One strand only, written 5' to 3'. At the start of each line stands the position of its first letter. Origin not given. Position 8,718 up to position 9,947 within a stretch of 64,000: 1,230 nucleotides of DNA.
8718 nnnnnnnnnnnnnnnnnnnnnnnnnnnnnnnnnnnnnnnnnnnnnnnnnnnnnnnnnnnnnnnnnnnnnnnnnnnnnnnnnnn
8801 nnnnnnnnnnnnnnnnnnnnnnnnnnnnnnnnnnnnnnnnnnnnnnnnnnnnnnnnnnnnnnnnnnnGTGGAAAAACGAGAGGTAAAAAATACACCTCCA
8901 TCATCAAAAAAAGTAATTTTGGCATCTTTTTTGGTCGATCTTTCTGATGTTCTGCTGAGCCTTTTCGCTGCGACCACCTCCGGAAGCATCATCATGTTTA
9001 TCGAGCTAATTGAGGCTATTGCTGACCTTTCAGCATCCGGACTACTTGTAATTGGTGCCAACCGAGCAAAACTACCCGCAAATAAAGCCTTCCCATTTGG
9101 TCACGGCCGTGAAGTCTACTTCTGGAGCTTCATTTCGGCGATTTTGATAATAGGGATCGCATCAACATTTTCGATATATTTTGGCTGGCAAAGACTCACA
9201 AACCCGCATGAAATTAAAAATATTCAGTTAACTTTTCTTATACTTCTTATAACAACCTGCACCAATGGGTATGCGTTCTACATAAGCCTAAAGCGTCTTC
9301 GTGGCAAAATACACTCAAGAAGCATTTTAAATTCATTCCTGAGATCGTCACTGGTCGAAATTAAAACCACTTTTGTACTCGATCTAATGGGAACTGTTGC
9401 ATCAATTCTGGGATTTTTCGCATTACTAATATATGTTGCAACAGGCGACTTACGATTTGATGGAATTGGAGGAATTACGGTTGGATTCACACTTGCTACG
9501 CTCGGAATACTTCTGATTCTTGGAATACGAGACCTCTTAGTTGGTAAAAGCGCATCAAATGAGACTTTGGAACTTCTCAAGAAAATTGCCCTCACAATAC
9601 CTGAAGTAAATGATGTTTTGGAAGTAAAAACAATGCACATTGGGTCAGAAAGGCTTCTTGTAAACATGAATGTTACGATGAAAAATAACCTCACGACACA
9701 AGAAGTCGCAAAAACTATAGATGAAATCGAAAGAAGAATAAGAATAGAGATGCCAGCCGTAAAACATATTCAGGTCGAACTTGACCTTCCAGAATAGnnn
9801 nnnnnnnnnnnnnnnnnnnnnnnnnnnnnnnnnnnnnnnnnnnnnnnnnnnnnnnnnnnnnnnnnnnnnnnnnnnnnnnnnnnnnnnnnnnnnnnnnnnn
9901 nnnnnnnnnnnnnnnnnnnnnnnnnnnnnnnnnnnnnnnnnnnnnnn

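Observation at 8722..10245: The S10 operon is split: rpsJ is separated from rplC by an opposite-strand CDF transporter plus NUDIX pair, with stop codons converging 3 nt apart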

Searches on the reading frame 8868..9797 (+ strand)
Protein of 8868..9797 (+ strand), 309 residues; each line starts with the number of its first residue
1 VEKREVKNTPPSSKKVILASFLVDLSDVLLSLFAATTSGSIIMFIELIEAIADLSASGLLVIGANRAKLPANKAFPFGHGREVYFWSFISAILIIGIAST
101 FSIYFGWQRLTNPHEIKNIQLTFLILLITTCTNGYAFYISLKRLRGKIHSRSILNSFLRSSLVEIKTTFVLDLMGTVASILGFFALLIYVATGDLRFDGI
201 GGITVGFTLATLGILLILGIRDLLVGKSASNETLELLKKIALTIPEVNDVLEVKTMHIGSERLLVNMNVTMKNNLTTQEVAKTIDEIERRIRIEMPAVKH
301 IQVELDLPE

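Call 4: search_protein_families(library=pfam, proteins=[window:8868-9797:+])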
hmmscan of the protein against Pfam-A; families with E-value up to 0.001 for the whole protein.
window:8868-9797:+ (309 aa): 2 families
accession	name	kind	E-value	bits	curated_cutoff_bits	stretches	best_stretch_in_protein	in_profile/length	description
PF01545.26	Cation_efflux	-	2.5e-20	73.5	26.6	1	18-214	2-187/198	Cation efflux family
PF16916.11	ZT_dimer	-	3.3e-07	30.7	26.7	1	230-303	2-73/78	Dimerisation domain of Zinc Transporter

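Call 13: find_homologous_proteins(query=window:8868-9794:+)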
Query seq(309 aa) (309 aa): 547 proteins with E <= 0.001 among 7291 candidates; the best 120 are listed.
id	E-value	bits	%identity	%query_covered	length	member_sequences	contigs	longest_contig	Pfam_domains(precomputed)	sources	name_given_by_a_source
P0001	2.6e-164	564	100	86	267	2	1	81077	PF16916.12,PF01545.27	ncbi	-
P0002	1.2e-122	427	64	96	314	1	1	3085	PF16916.12,PF01545.27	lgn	-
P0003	1.3e-121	424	63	98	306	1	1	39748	PF16916.12,PF01545.27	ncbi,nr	ncbi:MAG TPA: cation diffusion facilitator family transporter [Patescibacteria group bacterium]|nr:c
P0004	1.4e-121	424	64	96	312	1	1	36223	PF16916.12,PF01545.27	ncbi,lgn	-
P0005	1.0e-118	414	60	99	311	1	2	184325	PF16916.12,PF01545.27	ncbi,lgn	-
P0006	3.6e-116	406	60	98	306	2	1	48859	PF16916.12,PF01545.27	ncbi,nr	ncbi:MAG TPA: cation diffusion facilitator family transporter [Patescibacteria group bacterium]|nr:c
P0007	9.4e-116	404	59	98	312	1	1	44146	PF16916.12,PF01545.27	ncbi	-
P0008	4.4e-115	402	61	99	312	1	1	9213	PF16916.12,PF01545.27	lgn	-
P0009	9.1e-113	395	60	97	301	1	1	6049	PF16916.12,PF01545.27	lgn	-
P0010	4.4e-111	389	58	100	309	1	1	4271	PF16916.12,PF01545.27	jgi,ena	-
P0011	1.4e-106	374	62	93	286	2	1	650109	PF16916.12,PF01545.27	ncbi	-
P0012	4.0e-105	370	55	99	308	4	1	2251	PF16916.12,PF01545.27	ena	-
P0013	6.2e-105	369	55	99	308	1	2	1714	PF16916.12,PF01545.27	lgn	-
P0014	1.8e-104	367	55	99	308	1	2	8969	PF16916.12,PF01545.27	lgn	-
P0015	1.8e-104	367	55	99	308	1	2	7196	PF16916.12,PF01545.27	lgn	-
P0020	1.2e-101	358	54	99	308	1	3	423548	PF16916.12,PF01545.27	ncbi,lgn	-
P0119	2.1e-91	325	52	97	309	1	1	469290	PF16916.12,PF01545.27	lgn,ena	-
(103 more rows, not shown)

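Call 14: find_encoding_contigs(protein=P0003, flank=6000, max_places=2)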
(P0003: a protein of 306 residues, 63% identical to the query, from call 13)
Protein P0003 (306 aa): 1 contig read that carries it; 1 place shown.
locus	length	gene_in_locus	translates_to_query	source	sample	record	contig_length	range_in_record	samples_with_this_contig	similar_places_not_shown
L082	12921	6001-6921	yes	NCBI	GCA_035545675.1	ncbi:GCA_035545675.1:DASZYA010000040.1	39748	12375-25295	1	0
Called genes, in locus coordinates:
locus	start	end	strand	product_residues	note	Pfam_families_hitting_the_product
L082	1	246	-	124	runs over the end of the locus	PF00238:Ribosomal_L14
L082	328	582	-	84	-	PF00366:Ribosomal_S17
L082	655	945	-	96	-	PF00831:Ribosomal_L29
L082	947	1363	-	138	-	PF00252:Ribosomal_L16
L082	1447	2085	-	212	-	PF07650:KH_2, PF00189:Ribosomal_S3_C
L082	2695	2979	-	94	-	PF00203:Ribosomal_S19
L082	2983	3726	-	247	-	PF00181:Ribosomal_L2_N, PF03947:Ribosomal_L2_C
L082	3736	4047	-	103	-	PF00276:Ribosomal_L23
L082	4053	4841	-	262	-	PF00573:Ribosomal_L4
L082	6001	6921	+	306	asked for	PF01545:Cation_efflux, PF16916:ZT_dimer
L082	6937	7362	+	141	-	PF00293:NUDIX, PF14815:NUDIX_4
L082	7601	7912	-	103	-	PF00338:Ribosomal_S10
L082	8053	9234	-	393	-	PF00009:GTP_EFTU, PF03144:GTP_EFTU_D2, PF03143:GTP_EFTU_D3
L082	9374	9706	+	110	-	-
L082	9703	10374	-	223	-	PF02585:PIG-L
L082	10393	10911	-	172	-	-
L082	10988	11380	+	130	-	PF01641:SelR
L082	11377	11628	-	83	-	-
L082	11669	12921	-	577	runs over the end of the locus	PF02683:DsbD_TM (weak), PF00578:AhpC-TSA, PF08534:Redoxin, PF13905:Thioredoxin_8, PF17991:Thioredoxin_10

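Call 15: find_encoding_contigs(protein=P0004, flank=6000, max_places=2)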
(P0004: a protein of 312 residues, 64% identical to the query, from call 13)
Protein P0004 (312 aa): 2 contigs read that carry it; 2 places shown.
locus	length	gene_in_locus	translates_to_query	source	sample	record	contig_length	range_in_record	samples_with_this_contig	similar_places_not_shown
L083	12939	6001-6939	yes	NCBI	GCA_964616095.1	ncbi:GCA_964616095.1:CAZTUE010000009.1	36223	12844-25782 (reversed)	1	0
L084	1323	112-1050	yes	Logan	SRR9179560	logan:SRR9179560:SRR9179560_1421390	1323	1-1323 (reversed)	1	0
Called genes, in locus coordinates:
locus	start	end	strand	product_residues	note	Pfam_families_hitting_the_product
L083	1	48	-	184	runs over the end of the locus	PF00281:Ribosomal_L5, PF00673:Ribosomal_L5_C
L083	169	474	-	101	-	PF00467:KOW (weak), PF17136:ribosomal_L24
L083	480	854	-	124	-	PF00238:Ribosomal_L14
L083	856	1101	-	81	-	PF00366:Ribosomal_S17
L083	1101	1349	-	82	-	PF00831:Ribosomal_L29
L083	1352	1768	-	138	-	PF00252:Ribosomal_L16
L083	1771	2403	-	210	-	PF07650:KH_2, PF00189:Ribosomal_S3_C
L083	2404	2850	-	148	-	PF00237:Ribosomal_L22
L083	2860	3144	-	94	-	PF00203:Ribosomal_S19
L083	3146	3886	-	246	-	PF00181:Ribosomal_L2_N, PF03947:Ribosomal_L2_C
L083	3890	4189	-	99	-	PF00276:Ribosomal_L23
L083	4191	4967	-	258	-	PF00573:Ribosomal_L4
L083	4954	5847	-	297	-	PF00297:Ribosomal_L3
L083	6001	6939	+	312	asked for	PF01545:Cation_efflux, PF16916:ZT_dimer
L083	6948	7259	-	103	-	PF00338:Ribosomal_S10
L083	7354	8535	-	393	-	PF00009:GTP_EFTU, PF03144:GTP_EFTU_D2, PF03143:GTP_EFTU_D3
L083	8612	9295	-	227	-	PF02585:PIG-L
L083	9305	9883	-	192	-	-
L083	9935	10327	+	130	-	PF01641:SelR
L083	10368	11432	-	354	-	PF13489:Methyltransf_23, PF01209:Ubie_methyltran (weak), PF13649:Methyltransf_25, PF13847:Methyltransf_31, PF08241:Methyltransf_11, PF08242:Methyltransf_12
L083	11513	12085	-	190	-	PF01641:SelR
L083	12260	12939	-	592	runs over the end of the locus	PF02683:DsbD_TM, PF00578:AhpC-TSA, PF08534:Redoxin, PF13905:Thioredoxin_8, PF17991:Thioredoxin_10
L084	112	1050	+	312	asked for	PF01545:Cation_efflux, PF16916:ZT_dimer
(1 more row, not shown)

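Call 16: find_encoding_contigs(protein=P0005, flank=6000, max_places=2)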
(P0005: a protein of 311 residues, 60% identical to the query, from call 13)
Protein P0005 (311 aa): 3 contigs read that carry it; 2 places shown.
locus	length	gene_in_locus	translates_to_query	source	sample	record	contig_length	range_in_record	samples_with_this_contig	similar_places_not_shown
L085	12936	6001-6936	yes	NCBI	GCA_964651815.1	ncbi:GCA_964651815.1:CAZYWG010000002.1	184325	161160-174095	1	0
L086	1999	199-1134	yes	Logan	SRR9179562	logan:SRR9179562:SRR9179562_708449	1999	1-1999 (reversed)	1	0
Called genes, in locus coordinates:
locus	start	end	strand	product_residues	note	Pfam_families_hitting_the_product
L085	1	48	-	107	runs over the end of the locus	PF00467:KOW (weak), PF17136:ribosomal_L24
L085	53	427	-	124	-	PF00238:Ribosomal_L14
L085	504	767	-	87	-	PF00366:Ribosomal_S17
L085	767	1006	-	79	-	PF00831:Ribosomal_L29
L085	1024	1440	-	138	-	PF00252:Ribosomal_L16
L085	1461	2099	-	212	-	PF07650:KH_2, PF00189:Ribosomal_S3_C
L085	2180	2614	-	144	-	PF00237:Ribosomal_L22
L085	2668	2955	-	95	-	PF00203:Ribosomal_S19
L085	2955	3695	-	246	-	PF00181:Ribosomal_L2_N, PF03947:Ribosomal_L2_C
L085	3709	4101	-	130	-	PF00276:Ribosomal_L23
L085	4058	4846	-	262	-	PF00573:Ribosomal_L4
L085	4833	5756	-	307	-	PF00297:Ribosomal_L3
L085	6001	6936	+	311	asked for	PF01545:Cation_efflux, PF16916:ZT_dimer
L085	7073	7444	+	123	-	-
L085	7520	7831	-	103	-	PF00338:Ribosomal_S10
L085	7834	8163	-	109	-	-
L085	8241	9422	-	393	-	PF00009:GTP_EFTU, PF03144:GTP_EFTU_D2, PF03143:GTP_EFTU_D3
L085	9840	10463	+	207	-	PF00300:His_Phos_1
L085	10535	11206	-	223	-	PF02585:PIG-L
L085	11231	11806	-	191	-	-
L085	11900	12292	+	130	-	PF01641:SelR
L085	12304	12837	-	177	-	PF01641:SelR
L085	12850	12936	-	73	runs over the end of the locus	-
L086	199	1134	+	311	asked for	PF01545:Cation_efflux, PF16916:ZT_dimer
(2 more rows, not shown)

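Call 17: find_encoding_contigs(protein=P0011, flank=6000, max_places=1)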
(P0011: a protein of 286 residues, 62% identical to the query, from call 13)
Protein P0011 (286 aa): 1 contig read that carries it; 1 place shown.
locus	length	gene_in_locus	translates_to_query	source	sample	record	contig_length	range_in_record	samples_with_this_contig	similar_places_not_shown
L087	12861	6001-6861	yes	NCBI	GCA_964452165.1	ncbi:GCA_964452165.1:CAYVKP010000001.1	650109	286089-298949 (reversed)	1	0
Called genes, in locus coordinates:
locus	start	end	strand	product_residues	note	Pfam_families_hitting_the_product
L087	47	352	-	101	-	PF00467:KOW, PF17136:ribosomal_L24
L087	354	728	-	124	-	PF00238:Ribosomal_L14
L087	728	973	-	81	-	PF00366:Ribosomal_S17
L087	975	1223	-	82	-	PF00831:Ribosomal_L29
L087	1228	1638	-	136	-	PF00252:Ribosomal_L16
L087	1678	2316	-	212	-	PF07650:KH_2, PF00189:Ribosomal_S3_C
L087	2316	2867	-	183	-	PF00237:Ribosomal_L22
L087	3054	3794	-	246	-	PF00181:Ribosomal_L2_N, PF03947:Ribosomal_L2_C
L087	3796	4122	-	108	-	PF00276:Ribosomal_L23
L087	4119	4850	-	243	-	PF00573:Ribosomal_L4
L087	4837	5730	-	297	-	PF00297:Ribosomal_L3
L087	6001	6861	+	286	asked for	PF01545:Cation_efflux, PF16916:ZT_dimer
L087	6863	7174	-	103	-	PF00338:Ribosomal_S10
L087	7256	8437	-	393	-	PF00009:GTP_EFTU, PF03144:GTP_EFTU_D2, PF03143:GTP_EFTU_D3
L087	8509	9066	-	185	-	-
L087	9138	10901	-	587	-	PF02683:DsbD_TM, PF00578:AhpC-TSA, PF08534:Redoxin, PF13905:Thioredoxin_8, PF17991:Thioredoxin_10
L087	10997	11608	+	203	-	PF13399:LytR_C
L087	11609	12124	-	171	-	PF04343:DUF488, PF22751:DUF488-N3a (weak)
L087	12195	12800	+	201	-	PF00730:HhH-GPD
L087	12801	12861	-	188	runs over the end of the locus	PF07099:DUF1361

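Call 18: find_encoding_contigs(protein=P0020, flank=6000, max_places=1)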
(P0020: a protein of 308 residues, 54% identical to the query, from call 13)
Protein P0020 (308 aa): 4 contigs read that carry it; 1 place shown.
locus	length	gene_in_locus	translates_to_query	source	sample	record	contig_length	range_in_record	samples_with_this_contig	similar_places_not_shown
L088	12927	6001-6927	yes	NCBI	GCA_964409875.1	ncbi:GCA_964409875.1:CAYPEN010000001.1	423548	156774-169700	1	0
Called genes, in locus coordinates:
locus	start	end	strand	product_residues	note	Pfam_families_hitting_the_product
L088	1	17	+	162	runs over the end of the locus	PF01467:CTP_transf_like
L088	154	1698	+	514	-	-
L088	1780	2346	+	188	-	-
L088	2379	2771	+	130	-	-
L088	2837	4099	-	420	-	PF22422:MGH1-like_GH, PF01204:Trehalase (faint), PF03200:Glyco_hydro_63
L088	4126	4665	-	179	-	PF01396:Zn_ribbon_Top1 (faint), PF13240:Zn_Ribbon_1 (faint), PF26040:Zn_ribbon_CLPX_N (faint)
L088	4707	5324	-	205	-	PF02589:LUD_dom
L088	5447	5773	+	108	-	PF01638:HxlR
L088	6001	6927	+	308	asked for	PF01545:Cation_efflux, PF16916:ZT_dimer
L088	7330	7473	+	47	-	-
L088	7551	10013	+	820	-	PF01326:PPDK_N, PF00391:PEP-utilizers, PF02896:PEP-utilizers_C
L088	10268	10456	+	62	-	PF20106:DUF6496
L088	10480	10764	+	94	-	-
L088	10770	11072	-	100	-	-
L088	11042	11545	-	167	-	-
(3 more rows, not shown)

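Call 19: find_encoding_contigs(protein=P0119, flank=6000, max_places=1)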
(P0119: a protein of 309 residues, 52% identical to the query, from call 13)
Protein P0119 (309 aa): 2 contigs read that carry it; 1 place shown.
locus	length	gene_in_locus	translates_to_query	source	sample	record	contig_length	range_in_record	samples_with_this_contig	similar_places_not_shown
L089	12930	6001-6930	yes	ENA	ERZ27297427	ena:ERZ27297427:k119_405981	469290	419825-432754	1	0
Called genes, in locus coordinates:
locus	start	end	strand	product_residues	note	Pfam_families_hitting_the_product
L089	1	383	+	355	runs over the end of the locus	PF00482:T2SSF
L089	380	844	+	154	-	-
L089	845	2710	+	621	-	-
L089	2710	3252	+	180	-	-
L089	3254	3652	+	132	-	-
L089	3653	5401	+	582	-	-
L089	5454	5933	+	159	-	-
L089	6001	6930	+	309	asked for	PF01545:Cation_efflux, PF16916:ZT_dimer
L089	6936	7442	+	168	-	-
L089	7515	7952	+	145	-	PF16798:DUF5069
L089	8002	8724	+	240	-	PF04452:Methyltrans_RNA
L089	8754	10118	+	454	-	PF02366:PMT, PF13231:PMT_2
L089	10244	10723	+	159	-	-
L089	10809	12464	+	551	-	PF07690:MFS_1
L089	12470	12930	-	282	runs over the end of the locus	PF13387:Lnb_N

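Call 43: search_protein_families(library=pfam, proteins=[L085:7073-7444:+, L085:7834-8163:-], max_evalue=0.01)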
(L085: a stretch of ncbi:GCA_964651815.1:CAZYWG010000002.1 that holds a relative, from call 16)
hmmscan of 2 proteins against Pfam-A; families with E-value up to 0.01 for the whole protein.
L085:7073-7444:+ (123 aa): 1 family
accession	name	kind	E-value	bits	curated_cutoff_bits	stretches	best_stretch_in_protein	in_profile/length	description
PF07690.21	MFS_1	-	0.0037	16.7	33.4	1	5-115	216-319/347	Major Facilitator Superfamily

L085:7834-8163:- (109 aa): 0 families
